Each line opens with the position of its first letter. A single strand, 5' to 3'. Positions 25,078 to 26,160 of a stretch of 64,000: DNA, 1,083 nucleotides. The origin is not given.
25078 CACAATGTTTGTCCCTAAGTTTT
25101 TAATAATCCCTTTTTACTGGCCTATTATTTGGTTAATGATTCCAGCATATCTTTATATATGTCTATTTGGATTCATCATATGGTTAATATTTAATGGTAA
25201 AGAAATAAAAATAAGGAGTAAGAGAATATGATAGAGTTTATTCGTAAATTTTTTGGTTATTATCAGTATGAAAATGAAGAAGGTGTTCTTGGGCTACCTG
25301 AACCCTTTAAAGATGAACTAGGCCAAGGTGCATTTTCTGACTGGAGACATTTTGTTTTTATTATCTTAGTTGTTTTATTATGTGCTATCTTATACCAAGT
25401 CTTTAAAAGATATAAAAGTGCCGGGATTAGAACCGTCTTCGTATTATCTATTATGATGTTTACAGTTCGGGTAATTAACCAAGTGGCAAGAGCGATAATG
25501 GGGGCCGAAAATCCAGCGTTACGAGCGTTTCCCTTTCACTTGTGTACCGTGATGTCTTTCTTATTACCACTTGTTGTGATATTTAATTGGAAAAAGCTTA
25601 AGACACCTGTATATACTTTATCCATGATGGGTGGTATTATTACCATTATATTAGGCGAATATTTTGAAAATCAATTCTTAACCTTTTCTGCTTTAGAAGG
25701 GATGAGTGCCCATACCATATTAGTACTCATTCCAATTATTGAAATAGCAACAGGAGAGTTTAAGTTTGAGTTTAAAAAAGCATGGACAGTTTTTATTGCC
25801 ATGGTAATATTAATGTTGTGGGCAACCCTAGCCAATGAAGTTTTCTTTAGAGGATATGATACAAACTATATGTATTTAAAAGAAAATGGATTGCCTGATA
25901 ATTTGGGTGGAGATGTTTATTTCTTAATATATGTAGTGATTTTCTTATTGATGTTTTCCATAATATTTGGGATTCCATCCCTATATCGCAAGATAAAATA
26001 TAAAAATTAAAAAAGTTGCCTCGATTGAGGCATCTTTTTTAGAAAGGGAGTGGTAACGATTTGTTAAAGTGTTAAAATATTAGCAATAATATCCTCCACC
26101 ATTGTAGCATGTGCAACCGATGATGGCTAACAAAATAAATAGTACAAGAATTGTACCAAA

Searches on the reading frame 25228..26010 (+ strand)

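Call 16: search_protein_families(library=pfam, proteins=[window:25228-26010:+], max_evalue=0.001)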
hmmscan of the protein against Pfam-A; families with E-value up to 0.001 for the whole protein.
window:25228-26010:+ (260 aa): 2 families
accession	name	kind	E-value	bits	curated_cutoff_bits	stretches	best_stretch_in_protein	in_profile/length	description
PF14808.11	TMEM164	-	1.1e-25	90.9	25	1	36-246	2-216/217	TMEM164 family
PF09586.16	YfhO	-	0.00012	21.1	28.5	1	42-197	280-437/835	Bacterial membrane protein YfhO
